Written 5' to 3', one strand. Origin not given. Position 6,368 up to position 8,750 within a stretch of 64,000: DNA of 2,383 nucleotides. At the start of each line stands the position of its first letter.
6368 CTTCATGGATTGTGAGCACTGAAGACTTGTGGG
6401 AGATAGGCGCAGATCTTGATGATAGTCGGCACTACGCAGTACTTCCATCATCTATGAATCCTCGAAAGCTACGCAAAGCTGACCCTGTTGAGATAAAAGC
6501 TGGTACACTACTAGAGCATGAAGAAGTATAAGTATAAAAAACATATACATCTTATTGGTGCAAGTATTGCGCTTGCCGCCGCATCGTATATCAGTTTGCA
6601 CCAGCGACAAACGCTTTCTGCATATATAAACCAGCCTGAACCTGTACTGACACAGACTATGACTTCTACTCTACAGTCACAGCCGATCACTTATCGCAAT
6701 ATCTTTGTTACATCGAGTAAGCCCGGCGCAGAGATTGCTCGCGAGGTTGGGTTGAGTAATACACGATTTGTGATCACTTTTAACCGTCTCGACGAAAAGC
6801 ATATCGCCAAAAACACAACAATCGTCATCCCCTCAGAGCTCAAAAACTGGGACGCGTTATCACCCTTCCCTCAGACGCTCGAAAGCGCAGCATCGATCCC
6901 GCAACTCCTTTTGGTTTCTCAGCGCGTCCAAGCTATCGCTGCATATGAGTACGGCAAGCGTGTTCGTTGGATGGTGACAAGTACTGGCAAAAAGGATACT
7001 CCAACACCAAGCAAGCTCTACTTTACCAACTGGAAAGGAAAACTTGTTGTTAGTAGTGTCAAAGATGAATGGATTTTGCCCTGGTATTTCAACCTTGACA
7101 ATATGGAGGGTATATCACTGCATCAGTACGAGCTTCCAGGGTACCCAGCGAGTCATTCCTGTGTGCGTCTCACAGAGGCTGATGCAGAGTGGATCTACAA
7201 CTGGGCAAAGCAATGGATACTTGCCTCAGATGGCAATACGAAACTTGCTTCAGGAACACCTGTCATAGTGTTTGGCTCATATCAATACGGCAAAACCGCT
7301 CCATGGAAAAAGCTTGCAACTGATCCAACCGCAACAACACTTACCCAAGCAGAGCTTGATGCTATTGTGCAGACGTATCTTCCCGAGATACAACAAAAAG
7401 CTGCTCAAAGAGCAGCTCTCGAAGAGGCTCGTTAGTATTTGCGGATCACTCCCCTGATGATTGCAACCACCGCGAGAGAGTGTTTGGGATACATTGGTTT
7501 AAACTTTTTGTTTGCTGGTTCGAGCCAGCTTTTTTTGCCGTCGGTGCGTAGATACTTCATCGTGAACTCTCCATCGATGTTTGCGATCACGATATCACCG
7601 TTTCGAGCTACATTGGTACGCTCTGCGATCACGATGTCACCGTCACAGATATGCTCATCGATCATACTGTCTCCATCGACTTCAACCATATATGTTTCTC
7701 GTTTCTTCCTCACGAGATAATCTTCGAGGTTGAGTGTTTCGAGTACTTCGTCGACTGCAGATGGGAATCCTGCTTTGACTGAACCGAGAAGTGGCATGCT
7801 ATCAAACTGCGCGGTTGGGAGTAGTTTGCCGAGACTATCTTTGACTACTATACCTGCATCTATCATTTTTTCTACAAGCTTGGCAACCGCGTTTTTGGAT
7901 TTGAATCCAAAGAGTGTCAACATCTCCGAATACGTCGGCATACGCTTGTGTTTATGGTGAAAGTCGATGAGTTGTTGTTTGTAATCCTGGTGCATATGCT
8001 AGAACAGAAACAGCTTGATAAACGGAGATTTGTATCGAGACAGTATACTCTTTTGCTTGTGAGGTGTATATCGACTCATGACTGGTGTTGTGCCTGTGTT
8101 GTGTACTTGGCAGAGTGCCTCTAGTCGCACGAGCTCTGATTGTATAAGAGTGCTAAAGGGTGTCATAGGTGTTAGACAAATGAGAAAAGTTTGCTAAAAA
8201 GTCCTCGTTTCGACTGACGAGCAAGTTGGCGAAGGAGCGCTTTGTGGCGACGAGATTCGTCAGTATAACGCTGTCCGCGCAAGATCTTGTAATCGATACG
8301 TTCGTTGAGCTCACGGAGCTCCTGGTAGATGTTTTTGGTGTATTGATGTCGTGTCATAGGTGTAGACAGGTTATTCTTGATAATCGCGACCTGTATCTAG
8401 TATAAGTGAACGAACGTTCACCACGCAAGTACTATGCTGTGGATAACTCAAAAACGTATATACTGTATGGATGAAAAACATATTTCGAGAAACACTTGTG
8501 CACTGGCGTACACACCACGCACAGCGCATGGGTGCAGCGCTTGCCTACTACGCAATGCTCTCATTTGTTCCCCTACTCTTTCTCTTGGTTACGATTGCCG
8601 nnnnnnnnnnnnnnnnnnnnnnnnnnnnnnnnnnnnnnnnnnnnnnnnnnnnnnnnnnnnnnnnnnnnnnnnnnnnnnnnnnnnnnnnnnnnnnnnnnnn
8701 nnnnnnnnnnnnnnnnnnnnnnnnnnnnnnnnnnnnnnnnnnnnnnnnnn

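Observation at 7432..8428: One Cheo-type SOS box driving two tandem paralogous micro-ORFs with MinD-like amphipathic tails directly upstream of lexA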

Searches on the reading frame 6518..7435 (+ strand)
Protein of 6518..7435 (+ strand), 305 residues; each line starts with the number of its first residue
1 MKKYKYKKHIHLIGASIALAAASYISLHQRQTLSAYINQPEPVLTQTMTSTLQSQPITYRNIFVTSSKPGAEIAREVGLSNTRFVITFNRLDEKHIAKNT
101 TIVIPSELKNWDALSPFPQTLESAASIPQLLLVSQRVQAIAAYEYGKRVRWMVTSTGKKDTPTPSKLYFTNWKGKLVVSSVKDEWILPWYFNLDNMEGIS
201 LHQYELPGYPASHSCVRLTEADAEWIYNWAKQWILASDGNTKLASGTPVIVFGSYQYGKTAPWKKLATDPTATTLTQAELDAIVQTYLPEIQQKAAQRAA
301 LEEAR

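Call 3: search_protein_families(library=pfam, proteins=[window:6518-7435:+], max_evalue=1)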
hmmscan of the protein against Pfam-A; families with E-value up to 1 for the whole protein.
window:6518-7435:+ (305 aa): 1 family
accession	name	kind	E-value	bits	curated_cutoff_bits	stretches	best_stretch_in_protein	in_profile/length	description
PF03734.19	YkuD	-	2.9e-15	57.6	23.4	1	131-251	4-146/146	L,D-transpeptidase catalytic domain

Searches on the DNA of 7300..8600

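Call 60: search_rna_families(source=window, start=7300, end=8600, threshold=evalue, max_evalue=1)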
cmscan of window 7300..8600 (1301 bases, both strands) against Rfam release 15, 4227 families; matches with E-value up to 1: 0.
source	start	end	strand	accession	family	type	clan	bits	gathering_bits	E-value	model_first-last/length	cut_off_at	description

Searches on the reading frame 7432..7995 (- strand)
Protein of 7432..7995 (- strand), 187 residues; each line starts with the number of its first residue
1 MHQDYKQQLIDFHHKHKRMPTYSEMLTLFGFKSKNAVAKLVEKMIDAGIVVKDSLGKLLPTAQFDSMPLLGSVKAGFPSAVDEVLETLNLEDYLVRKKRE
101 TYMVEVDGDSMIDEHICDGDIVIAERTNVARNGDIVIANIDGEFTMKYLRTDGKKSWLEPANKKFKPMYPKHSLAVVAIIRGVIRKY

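Call 3: search_protein_families(library=pfam, proteins=[window:7432-7995:-], max_evalue=1)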
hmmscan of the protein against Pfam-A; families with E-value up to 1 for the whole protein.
window:7432-7995:- (187 aa): 1 family
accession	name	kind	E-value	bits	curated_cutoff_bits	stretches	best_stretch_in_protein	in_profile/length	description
PF00717.28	Peptidase_S24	-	9.2e-27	93.5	23.3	1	68-176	1-111/116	Peptidase S24-like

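Call 6: find_related_loci(query=window:7432-7995:-, collection=genome_contigs, flank=4000)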
Query window:7432-7995:- (187 aa) in genome_contigs; peptide patterns used: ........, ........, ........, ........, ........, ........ (x = any residue, [..] = any of these).
598 stretches matched a pattern (row limit reached: there are more); 516 encode a relative of the query (tblastn E <= 1e-3); the best 80 are kept; 80 distinct loci.
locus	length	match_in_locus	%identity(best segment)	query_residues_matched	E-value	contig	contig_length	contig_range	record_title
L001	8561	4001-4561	84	1-187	7e-108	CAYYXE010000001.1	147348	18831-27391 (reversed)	MAG TPA_asm: uncultured Candidatus Saccharibacteria bacterium isolate SRP133034_co1_65 genome assembly, contig: NODE_32_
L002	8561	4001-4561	83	1-187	4e-106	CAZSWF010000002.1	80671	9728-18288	MAG TPA_asm: uncultured Candidatus Saccharibacteria bacterium isolate SRP286056_co3_87 genome assembly, contig: NODE_103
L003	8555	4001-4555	75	3-187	1e-95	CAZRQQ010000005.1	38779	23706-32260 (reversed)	MAG TPA_asm: uncultured Candidatus Saccharibacteria bacterium isolate SRP133034_co1_23 genome assembly, contig: NODE_909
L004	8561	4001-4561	71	1-187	1e-94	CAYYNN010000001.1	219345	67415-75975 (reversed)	MAG TPA_asm: uncultured Candidatus Saccharibacteria bacterium isolate SRP285395_co2_171 genome assembly, contig: NODE_56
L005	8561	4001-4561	72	1-187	2e-93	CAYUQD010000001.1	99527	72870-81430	MAG TPA_asm: uncultured Candidatus Saccharibacteria bacterium isolate SRP285395_co2_363 genome assembly, contig: NODE_24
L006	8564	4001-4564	70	1-187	2e-88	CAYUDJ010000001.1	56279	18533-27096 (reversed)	MAG TPA_asm: uncultured Candidatus Saccharibacteria bacterium isolate SRP219642_co5_29 genome assembly, contig: NODE_700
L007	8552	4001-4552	68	4-187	1e-87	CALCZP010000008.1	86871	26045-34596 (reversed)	MAG TPA_asm: uncultured bacterium isolate SRR6231138_bin.7_CONCOCT_v1.1_MAG genome assembly, contig: ERZ650240.12, whole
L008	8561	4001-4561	67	1-187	2e-89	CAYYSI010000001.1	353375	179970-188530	MAG TPA_asm: uncultured Candidatus Saccharibacteria bacterium isolate SRP296810_co1_396 genome assembly, contig: NODE_15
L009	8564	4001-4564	64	1-187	4e-83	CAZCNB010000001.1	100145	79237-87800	MAG TPA_asm: uncultured Candidatus Saccharibacteria bacterium isolate SRP135725_co1_330 genome assembly, contig: NODE_11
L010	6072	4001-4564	63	1-187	2e-83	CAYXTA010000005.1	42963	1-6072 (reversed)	MAG TPA_asm: uncultured Candidatus Saccharibacteria bacterium isolate ERP123247_co1_13 genome assembly, contig: NODE_491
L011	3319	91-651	64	1-187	5e-84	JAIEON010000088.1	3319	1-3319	MAG: Patescibacteria group bacterium isolate co.spades.DASTOOL.1kb_105 c_000000368661, whole genome shotgun sequence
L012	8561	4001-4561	62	1-187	2e-82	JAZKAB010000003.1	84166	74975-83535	MAG: Patescibacteria group bacterium isolate ADI_H3L2_1_122_18_3-bin004 ADIH3L21_B004_0_000000000003, whole genome shotg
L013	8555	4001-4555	65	4-187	2e-82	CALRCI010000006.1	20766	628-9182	MAG: Candidatus Nomurabacteria bacterium isolate Ike-50m-40 genome assembly, contig: Ike-50-c1183, whole genome shotgun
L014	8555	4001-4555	65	4-187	4e-82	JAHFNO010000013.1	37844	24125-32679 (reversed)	MAG: Candidatus Nomurabacteria bacterium isolate nzgw482 NODE_1405_length_37845_cov_4.931025, whole genome shotgun seque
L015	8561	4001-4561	62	1-187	6e-82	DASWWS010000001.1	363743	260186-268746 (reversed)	MAG TPA_asm: Candidatus Paceibacterota bacterium isolate SMAG_U3662 k141_882579, whole genome shotgun sequence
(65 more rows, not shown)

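Call 49: search_protein_families(library=ncbifam, proteins=[window:7432-7995:-], max_evalue=1)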
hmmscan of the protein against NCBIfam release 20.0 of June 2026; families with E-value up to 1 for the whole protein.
window:7432-7995:- (187 aa): 5 families
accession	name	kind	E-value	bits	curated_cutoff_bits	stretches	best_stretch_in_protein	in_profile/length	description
TIGR00498.1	lexA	equivalog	2.6e-34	118.6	110.95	1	15-186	21-201/203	transcriptional repressor LexA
NF007621.2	PRK10276.1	subfamily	1.9e-29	102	110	1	74-184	1-114/115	translesion error-prone DNA polymerase V autoproteolytic subunit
NF051876.1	transXXX_HumD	equivalog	1.6e-08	34.6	120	1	76-184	2-111/129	HumD family translesion DNA polymerase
NF003099.0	PRK04019.2-2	equivalog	0.018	14.2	341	1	112-140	148-176/293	50S ribosomal protein L10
NF041423.1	MobC_subf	subfamily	0.059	12.7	200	1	21-54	32-65/240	MobC family replication-relaxation protein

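Call 74: list_cluster_members(proteins=[P0001, window:7432-7995:-])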
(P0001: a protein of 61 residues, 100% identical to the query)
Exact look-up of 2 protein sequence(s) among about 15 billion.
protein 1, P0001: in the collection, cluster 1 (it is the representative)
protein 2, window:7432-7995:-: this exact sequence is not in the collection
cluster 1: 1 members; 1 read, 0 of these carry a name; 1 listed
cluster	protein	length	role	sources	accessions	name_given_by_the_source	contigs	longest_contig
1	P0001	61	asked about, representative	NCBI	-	-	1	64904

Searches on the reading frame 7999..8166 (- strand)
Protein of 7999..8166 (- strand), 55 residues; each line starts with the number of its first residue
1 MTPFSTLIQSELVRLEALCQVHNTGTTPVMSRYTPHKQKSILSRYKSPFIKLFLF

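Call 3: search_protein_families(library=pfam, proteins=[window:7999-8166:-], max_evalue=1)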
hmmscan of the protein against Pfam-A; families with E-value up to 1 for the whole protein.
window:7999-8166:- (55 aa): 0 families

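Call 45: find_homologous_proteins(query=A3, max_evalue=0.01)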
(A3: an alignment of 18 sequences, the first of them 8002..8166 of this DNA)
Query A3 (18 sequences) (55 aa, profile of the alignment): 24 proteins with E <= 0.01 among 351 candidates.
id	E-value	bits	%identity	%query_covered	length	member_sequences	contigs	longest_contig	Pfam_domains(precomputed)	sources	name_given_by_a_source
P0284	1.3e-14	73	-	-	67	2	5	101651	-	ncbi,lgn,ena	-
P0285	4.0e-14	71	34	85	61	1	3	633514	-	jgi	jgi:hypothetical protein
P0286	2.3e-13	68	34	95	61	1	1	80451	-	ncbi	-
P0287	1.5e-11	63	38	38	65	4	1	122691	-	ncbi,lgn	ncbi:MAG: hypothetical protein ACOYMZ_01895 [Minisyncoccia bacterium]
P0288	3.5e-11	61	42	35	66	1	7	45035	-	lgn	-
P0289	4.1e-11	61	40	76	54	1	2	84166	-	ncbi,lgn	ncbi:MAG: hypothetical protein V4478_01080 [Patescibacteria group bacterium]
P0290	6.1e-11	61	-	-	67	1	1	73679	-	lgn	-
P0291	1.4e-10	60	40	36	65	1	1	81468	-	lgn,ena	-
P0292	2.7e-10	59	25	93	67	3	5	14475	-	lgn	-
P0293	8.2e-10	57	30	75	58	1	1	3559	-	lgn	-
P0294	9.0e-10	57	35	64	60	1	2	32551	-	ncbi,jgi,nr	ncbi:MAG TPA: hypothetical protein VL576_01130 [Candidatus Paceibacterota bacterium]|jgi:hypothetica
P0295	1.3e-9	56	31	47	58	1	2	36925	-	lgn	-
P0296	2.6e-9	55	-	-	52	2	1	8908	-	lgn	-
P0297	3.2e-8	52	33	89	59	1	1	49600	-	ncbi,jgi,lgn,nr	ncbi:MAG: hypothetical protein JWM92_93 [Candidatus Nomurabacteria bacterium]|jgi:hypothetical prote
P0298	3.9e-8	52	35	75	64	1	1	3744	-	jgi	jgi:hypothetical protein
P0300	6.2e-8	51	32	76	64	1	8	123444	-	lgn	-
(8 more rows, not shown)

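Call 48: search_protein_families(library=phrogs, proteins=[window:8002-8166:-, P0287, P0300], max_evalue=1)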
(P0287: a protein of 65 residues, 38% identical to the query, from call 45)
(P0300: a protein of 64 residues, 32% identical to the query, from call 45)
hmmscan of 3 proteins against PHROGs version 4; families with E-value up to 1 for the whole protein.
window:8002-8166:- (55 aa): 0 families

P0287 (65 aa): 0 families

P0300 (64 aa): 0 families

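Call 49: search_protein_families(library=ncbifam, proteins=[window:8002-8166:-, P0287, P0300], max_evalue=1)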
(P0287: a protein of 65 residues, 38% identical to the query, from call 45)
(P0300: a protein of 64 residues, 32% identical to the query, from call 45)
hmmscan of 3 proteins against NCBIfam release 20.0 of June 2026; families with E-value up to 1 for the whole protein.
window:8002-8166:- (55 aa): 0 families

P0287 (65 aa): 0 families

P0300 (64 aa): 0 families

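Call 53: predict_structure(alignment_id=A4)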
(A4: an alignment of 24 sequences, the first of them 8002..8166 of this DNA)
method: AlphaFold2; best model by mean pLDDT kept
length: 55 residues; sequences in the alignment: 24
mean_pLDDT: 67.0   pTM: 0.34
mean pLDDT of the five models: 67.0, 66.6, 65.5, 65.5, 64.1
residues with pLDDT >= 90: 9; 70-90: 10; 50-70: 30; < 50: 6
segments of 3 or more residues with pLDDT < 50: none
pLDDT, mean of each block of 10 residues (from residue 1): 87 88 55 52 59 58
secondary structure, 60 per line:
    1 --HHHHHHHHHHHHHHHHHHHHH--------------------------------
elements in order: H3-23

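Call 64: search_protein_families(library=padloc, proteins=[window:8002-8166:-], max_evalue=1)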
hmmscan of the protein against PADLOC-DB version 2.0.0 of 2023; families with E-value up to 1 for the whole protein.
window:8002-8166:- (55 aa): 0 families
